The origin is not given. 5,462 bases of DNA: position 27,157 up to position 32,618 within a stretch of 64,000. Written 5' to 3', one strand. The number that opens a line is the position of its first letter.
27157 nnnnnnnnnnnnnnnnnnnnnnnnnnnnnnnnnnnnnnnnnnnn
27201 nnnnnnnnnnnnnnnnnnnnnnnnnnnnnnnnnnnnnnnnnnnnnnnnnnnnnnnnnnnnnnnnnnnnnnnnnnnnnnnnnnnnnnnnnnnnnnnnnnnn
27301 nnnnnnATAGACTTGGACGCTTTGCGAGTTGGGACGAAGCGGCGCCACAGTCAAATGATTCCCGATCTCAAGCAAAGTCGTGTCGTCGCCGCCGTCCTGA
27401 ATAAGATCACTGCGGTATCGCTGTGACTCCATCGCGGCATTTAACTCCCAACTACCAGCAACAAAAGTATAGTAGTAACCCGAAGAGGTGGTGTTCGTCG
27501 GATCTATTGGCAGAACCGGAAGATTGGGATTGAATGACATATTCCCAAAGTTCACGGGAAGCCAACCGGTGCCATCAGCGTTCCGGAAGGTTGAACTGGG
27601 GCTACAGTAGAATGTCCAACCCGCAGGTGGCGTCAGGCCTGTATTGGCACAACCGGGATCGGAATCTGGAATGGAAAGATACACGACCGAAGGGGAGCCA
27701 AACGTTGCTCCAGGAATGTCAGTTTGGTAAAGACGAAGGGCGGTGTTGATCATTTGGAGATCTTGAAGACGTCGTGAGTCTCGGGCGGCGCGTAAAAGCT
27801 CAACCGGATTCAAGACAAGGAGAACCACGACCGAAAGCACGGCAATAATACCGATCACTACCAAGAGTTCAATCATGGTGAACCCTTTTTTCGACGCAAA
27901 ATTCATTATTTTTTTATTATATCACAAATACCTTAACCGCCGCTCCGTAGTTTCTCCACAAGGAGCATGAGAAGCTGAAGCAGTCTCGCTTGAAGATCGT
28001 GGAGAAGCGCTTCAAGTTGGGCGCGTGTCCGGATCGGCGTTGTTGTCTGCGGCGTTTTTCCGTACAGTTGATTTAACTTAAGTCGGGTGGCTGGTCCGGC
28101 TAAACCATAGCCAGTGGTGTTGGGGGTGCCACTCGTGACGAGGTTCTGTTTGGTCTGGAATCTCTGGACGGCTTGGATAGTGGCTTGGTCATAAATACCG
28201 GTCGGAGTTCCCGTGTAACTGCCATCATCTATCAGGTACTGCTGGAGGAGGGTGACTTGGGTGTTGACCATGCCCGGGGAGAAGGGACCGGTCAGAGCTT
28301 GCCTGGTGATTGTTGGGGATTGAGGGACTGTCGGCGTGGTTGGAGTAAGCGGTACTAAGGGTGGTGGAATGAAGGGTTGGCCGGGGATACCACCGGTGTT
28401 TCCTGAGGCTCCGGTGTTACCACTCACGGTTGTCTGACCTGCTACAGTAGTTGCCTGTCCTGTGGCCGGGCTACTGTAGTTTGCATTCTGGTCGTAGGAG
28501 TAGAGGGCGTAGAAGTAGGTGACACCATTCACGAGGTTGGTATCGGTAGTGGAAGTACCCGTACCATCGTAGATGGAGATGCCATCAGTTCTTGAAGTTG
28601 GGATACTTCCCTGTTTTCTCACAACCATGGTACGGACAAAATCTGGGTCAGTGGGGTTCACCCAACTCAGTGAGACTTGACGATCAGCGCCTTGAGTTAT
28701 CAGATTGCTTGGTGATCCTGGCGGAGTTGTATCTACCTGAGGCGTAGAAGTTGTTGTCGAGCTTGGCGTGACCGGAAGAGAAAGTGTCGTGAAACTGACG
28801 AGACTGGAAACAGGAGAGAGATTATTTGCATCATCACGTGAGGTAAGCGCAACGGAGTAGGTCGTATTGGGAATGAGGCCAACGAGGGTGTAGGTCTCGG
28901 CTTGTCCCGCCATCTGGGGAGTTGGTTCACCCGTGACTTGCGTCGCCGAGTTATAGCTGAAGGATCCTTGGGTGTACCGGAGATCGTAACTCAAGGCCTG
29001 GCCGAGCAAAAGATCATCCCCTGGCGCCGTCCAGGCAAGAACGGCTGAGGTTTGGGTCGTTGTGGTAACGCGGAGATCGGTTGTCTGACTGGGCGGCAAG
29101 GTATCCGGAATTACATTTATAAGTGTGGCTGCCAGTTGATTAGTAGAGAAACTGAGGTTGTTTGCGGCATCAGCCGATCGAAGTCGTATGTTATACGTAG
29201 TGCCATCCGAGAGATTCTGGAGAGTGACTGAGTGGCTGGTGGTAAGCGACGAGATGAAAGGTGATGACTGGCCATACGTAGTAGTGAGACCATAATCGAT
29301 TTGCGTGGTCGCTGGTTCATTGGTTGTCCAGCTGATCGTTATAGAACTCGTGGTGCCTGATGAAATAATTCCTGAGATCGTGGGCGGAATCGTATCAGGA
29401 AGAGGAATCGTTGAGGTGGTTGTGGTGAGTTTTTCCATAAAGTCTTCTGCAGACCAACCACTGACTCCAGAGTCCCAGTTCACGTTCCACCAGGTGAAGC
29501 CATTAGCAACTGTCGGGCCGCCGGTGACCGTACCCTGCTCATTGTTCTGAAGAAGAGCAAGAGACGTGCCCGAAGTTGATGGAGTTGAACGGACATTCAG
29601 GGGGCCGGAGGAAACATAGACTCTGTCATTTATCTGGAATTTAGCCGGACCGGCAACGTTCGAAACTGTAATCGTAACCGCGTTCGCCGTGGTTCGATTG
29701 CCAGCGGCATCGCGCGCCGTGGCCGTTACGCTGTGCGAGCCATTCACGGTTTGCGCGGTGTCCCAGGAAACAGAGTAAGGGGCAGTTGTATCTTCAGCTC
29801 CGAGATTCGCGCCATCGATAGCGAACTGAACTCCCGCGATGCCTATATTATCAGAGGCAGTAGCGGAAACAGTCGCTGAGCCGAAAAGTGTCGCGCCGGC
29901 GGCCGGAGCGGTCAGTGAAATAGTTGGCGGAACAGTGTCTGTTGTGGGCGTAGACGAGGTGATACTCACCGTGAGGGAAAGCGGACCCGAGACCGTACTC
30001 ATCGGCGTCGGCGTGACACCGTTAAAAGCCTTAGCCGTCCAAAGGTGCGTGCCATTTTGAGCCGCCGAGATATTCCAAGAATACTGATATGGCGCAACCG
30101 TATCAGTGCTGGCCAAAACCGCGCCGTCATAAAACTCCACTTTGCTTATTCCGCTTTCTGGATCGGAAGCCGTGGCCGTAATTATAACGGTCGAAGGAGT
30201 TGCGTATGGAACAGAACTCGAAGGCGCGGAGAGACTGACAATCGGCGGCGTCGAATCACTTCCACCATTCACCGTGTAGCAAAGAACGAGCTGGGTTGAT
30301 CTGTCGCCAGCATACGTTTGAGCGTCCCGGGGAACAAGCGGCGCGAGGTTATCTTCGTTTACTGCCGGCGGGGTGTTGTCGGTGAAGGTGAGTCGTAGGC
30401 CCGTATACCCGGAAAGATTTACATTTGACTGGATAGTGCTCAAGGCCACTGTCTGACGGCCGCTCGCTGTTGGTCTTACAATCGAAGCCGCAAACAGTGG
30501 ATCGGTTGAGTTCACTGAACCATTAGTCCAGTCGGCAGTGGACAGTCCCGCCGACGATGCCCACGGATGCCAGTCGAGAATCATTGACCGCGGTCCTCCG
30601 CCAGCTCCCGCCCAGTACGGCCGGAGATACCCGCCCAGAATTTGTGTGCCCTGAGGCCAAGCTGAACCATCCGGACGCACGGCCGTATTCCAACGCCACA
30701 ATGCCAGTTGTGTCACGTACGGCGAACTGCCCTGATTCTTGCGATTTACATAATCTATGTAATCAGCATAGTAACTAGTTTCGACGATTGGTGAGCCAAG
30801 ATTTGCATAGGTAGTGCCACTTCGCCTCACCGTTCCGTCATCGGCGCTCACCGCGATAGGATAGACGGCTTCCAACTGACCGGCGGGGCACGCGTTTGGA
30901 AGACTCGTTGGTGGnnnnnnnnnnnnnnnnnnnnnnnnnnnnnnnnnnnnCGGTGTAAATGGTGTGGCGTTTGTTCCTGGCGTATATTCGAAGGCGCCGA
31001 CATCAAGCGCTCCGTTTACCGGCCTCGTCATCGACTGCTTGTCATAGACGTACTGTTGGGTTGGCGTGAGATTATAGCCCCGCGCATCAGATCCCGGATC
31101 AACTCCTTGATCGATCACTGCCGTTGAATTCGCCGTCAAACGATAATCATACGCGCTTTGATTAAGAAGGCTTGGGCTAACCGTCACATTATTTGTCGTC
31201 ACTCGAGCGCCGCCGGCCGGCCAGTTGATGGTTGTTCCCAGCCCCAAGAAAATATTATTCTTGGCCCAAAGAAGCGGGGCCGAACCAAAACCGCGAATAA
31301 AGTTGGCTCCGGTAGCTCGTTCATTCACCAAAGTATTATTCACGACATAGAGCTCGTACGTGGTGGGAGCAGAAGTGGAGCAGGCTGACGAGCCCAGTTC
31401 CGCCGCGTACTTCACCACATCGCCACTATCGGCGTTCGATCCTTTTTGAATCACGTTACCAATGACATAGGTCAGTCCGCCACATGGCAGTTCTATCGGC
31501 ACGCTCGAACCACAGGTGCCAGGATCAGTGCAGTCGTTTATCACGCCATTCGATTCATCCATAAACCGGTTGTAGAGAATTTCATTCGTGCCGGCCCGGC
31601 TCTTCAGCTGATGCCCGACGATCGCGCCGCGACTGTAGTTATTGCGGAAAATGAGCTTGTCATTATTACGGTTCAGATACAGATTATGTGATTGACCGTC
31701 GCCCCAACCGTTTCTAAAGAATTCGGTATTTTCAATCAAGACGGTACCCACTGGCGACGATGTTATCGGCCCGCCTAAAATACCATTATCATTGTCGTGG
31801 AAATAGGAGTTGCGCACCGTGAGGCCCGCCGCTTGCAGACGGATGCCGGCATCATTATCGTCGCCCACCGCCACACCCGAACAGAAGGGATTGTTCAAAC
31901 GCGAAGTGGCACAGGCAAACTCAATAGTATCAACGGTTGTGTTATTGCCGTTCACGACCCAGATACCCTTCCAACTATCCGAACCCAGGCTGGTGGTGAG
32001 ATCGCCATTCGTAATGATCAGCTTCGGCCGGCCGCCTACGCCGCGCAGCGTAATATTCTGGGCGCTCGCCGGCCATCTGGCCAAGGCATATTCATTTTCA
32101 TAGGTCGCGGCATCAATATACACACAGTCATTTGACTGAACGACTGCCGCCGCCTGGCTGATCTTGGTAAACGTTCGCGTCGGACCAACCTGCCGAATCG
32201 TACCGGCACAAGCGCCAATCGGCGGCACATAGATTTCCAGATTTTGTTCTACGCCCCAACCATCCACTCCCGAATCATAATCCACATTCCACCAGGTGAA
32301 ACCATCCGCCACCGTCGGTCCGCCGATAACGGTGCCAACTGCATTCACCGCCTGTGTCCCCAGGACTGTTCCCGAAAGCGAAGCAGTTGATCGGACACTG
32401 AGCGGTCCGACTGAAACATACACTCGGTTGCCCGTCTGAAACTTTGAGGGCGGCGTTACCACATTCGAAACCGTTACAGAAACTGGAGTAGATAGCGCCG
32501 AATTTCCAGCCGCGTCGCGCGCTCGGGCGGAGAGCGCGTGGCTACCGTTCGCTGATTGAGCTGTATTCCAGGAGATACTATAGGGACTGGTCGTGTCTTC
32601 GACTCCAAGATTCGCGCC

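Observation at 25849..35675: Operon-like pair: 2580-aa multidomain wall-anchored protein with an internally duplicated Ig+SH3-like module, followed by a 685-aa type IV pilin-like LamG protein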

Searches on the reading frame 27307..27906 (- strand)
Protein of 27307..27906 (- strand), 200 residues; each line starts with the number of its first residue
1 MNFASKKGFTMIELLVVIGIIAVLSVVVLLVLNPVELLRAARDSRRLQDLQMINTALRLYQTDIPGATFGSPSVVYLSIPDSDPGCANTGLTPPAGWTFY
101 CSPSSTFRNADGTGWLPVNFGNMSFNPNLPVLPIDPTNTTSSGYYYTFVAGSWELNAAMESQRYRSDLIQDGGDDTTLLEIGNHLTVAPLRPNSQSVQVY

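Call 21: search_protein_families(library=pfam, proteins=[window:27307-27906:-], max_evalue=1)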
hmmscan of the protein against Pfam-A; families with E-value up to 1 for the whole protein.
seq(200 aa): 1 family
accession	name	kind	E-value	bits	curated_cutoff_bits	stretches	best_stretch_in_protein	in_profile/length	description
PF07963.17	N_methyl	-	1.8e-06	27.7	21.2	1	5-29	3-27/27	Prokaryotic N-terminal methylation motif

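Call 61: search_solved_structures(query=A3, max_evalue=1, show_alignments=1)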
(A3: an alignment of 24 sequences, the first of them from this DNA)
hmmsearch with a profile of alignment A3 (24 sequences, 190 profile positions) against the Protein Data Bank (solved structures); distinct sequences matched with E-value up to 1: 22.
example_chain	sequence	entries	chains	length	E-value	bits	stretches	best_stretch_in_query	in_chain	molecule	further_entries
5wda_A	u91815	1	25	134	1.1e-06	31.6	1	2-82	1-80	General secretion pathway protein G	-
7tgg_A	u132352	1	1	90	1.8e-06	30.9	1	1-59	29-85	Geopilin domain 1 protein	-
2m7g_A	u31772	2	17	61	3e-06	30.2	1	2-59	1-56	Geopilin domain 1 protein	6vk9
6xxd_A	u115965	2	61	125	1.4e-05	28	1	2-76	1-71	PilA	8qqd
9egp_A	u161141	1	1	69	1.5e-05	27.9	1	1-52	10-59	Geopilin domain 1 protein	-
8pfb_G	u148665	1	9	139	3.9e-05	26.6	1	2-58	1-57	Type IV pilin PilE1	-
8tob_GA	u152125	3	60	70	0.00047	23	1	3-60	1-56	Fimbrial protein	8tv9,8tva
6gv9_A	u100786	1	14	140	0.00078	22.3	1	2-23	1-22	Prepilin peptidase-dependent protein D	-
8tum_e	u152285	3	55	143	0.0012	21.7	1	2-78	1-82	Type IV major pilin protein PilA | Pilin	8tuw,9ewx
8tj2_C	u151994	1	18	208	0.0012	21.7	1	2-49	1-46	Type IV major pilin protein PilA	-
1oqw_A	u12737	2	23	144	0.0013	21.6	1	2-22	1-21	Fimbrial protein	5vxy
5kua_A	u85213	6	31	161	0.0026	20.6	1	2-22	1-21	pilin | Neisseria meningitidis PilE variant SB-GATDH | Neisseria meningitidis PilE, SB-DATDH variant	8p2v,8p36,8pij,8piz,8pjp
8p3b_A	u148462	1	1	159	0.0037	20.1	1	2-22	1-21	Fimbrial protein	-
9laa_A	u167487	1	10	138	0.0041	19.9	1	1-22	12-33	Type IV pilin protein PilA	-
1ay2_A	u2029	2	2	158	0.0042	19.9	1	2-22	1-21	TYPE 4 PILIN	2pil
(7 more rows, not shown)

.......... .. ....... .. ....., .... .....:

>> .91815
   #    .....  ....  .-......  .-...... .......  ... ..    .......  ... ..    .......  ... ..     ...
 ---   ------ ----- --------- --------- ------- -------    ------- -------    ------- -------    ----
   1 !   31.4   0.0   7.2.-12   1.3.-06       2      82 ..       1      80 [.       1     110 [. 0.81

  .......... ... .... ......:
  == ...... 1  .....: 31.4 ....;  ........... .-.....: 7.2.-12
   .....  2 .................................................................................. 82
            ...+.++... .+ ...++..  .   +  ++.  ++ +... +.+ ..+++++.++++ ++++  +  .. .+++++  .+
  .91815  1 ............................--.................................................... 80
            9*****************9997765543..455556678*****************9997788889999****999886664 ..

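Call 71: find_related_loci(query=A3, collection=genome_contigs, flank=10000)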
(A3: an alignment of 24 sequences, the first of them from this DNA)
Query A3 (188 aa) in genome_contigs; peptide patterns used: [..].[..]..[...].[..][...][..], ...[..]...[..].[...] (x = any residue, [..] = any of these).
600 stretches matched a pattern (row limit reached: there are more); 107 encode a relative of the query (tblastn E <= 1e-3); the best 80 are kept; 80 distinct loci.
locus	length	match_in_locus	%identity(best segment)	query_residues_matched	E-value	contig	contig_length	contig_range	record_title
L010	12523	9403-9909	48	2-158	5e-31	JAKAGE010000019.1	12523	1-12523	MAG: bacterium isolate WY2.bin145 NODE_7740_length_12523_cov_1.202565, whole genome shotgun sequence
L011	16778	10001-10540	40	1-179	3e-21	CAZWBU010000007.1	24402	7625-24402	MAG TPA_asm: uncultured Candidatus Saccharibacteria bacterium isolate SRP119689_co1_331 genome assembly, contig: NODE_26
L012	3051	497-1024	33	1-153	2e-15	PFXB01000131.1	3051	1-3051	MAG: candidate division WWE3 bacterium CG_4_9_14_3_um_filter_43_9 CG_4_9_14_3_um_filter_150_scaffold_102336_c, whole gen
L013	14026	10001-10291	40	1-85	2e-14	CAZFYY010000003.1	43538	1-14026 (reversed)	MAG TPA_asm: uncultured Gammaproteobacteria bacterium isolate SRP296810_co1_333 genome assembly, contig: NODE_701_length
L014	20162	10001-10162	52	1-56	2e-11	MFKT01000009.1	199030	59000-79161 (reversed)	MAG: Candidatus Kaiserbacteria bacterium RIFCSPHIGHO2_01_FULL_53_29 rifcsphigho2_01_scaffold_163, whole genome shotgun s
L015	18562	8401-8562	54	1-56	1e-11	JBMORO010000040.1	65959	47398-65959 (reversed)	MAG: Patescibacteria group bacterium isolate Betzabe_MAG182 MAG182_40, whole genome shotgun sequence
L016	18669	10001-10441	28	1-174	3e-11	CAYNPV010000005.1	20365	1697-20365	MAG TPA_asm: uncultured Gammaproteobacteria bacterium isolate binchicken_co15_175 genome assembly, contig: NODE_1389_len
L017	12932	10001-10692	48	1-153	8e-11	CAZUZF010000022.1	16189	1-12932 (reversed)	MAG TPA_asm: uncultured Gammaproteobacteria bacterium isolate binchicken_co38_1268 genome assembly, contig: NODE_7580_le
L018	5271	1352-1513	46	1-56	2e-9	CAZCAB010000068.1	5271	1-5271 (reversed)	MAG TPA_asm: uncultured Gammaproteobacteria bacterium isolate SRP167671_co2_16 genome assembly, contig: NODE_17853_lengt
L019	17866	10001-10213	43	1-82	3e-9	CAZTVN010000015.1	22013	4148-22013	MAG TPA_asm: uncultured Candidatus Peribacteria bacterium isolate binchicken_co213_143 genome assembly, contig: NODE_395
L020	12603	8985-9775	35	1-108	6e-9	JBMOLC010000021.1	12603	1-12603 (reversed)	MAG: Patescibacteria group bacterium isolate Betzabe_MAG014 MAG014_21, whole genome shotgun sequence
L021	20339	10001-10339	29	2-139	1e-8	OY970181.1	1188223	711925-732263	MAG: uncultured bacterium isolate MFD00905.bin.1.35 genome assembly, chromosome: 1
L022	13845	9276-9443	43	1-56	2e-8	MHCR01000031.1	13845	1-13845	MAG: Candidatus Woykebacteria bacterium RBG_16_39_9b RBG_16_scaffold_9555, whole genome shotgun sequence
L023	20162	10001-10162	46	1-56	3e-8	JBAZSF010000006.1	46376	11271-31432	MAG: Candidatus Paceibacterota bacterium isolate SO_2017_GW1_167 NODE_3811_length_46376_cov_3.037168_OW334_2017, whole g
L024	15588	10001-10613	38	1-70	2e-9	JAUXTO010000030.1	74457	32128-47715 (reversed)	MAG: Candidatus Gottesmanbacteria bacterium isolate C13_maxbin.100 C13_k141_323283, whole genome shotgun sequence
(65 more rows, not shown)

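Call 77: search_protein_representatives(protein=window:27322-27906:-)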
Query: 195 residues. Proteins with E-value up to 0.001 (for the whole library): 15322; up to 1e-10: 2247; up to 1e-30: 953. The best 150 are listed.
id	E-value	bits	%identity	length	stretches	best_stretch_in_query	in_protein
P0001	7.9e-117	404.1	99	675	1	11-195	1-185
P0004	1.5e-75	269.4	63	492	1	2-194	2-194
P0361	1.5e-62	227.0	54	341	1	4-194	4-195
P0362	4.1e-60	219.0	54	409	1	1-190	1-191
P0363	9.5e-58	211.3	54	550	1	3-187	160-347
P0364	2.5e-57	210.0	54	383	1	5-192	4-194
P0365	1.3e-56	207.6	52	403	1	4-192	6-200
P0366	5.3e-56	205.6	54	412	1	5-191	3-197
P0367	5.7e-56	205.5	55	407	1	2-187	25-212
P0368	6.6e-56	205.3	58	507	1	4-190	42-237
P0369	9.5e-56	204.8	52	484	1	6-189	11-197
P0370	3.5e-55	202.9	53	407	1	6-185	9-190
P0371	6.7e-55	202.0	52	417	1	8-190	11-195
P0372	1.5e-54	200.9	53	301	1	4-191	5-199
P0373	2.1e-54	200.4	52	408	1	6-190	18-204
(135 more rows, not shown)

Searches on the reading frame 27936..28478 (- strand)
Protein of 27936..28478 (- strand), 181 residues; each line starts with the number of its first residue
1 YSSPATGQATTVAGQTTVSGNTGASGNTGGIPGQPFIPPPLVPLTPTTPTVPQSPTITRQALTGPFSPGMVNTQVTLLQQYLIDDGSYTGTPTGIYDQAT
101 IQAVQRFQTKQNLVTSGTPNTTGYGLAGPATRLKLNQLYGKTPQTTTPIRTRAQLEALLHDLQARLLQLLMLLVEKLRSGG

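Call 21: search_protein_families(library=pfam, proteins=[window:27936-28478:-], max_evalue=1)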
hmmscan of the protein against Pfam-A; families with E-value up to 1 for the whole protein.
seq(181 aa): 1 family
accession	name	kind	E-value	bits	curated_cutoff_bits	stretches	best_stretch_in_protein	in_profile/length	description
PF01471.23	PG_binding_1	-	1.5e-10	41.6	23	1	73-120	3-50/57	Putative peptidoglycan binding domain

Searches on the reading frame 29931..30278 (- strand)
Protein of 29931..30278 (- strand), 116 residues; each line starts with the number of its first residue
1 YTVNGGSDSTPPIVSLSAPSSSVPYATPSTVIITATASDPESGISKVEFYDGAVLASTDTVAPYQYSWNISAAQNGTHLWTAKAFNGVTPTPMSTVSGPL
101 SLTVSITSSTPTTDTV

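Call 21: search_protein_families(library=pfam, proteins=[window:29931-30278:-], max_evalue=1)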
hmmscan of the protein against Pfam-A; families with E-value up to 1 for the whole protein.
seq(116 aa): 2 families
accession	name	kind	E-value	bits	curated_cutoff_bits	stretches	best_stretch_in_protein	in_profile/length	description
PF17957.7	Big_7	-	1e-16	61.7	24.1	1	12-79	1-67/70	Bacterial Ig domain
PF24893.1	DUF7743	-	0.0016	18.6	27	1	25-59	16-50/120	Domain of unknown function (DUF7743)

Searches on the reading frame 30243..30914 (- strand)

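Call 21: search_protein_families(library=pfam, proteins=[window:30243-30914:-], max_evalue=1)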
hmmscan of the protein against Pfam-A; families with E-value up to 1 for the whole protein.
seq(224 aa): 1 family
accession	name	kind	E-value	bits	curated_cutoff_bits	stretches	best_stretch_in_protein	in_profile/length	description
PF04355.18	BamE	-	0.13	12.5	23.2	1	38-65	24-51/71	Outer membrane protein assembly factor BamE domain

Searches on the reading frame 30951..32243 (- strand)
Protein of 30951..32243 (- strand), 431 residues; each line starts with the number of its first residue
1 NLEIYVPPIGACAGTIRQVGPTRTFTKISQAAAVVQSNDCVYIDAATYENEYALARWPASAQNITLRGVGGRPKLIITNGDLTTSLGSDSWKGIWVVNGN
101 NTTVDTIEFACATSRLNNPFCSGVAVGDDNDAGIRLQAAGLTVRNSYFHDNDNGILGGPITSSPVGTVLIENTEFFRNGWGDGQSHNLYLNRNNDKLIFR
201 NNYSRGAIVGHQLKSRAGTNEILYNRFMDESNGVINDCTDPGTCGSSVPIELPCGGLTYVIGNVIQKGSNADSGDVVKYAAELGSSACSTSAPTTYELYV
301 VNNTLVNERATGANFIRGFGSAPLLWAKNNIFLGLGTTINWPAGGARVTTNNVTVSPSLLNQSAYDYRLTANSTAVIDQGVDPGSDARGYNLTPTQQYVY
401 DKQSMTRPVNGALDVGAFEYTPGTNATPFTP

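Call 21: search_protein_families(library=pfam, proteins=[window:30951-32243:-], max_evalue=1)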
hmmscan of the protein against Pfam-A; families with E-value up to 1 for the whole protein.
seq(431 aa): 0 families

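Call 22: search_solved_structures(query=window:30951-32243:-, max_evalue=10)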
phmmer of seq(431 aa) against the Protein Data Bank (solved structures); distinct sequences matched with E-value up to 10: 1.
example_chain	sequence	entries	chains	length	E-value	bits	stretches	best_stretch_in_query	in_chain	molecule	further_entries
6ti2_E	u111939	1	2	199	0.25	13.6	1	158-241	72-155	Ripening-related protein 3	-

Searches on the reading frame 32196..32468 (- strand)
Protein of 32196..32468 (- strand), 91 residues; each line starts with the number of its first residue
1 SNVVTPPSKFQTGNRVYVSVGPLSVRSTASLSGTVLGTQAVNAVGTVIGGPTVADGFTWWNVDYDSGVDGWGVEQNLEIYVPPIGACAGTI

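Call 21: search_protein_families(library=pfam, proteins=[window:32196-32468:-], max_evalue=1)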
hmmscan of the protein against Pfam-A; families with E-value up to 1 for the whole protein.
seq(91 aa): 2 families
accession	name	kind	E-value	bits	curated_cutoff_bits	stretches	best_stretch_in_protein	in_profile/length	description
PF08239.17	SH3_3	-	0.0026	18.4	27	1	23-71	3-47/54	Bacterial SH3 domain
PF03572.23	Peptidase_S41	-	0.17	11.9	24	1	26-87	95-153/165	Peptidase family S41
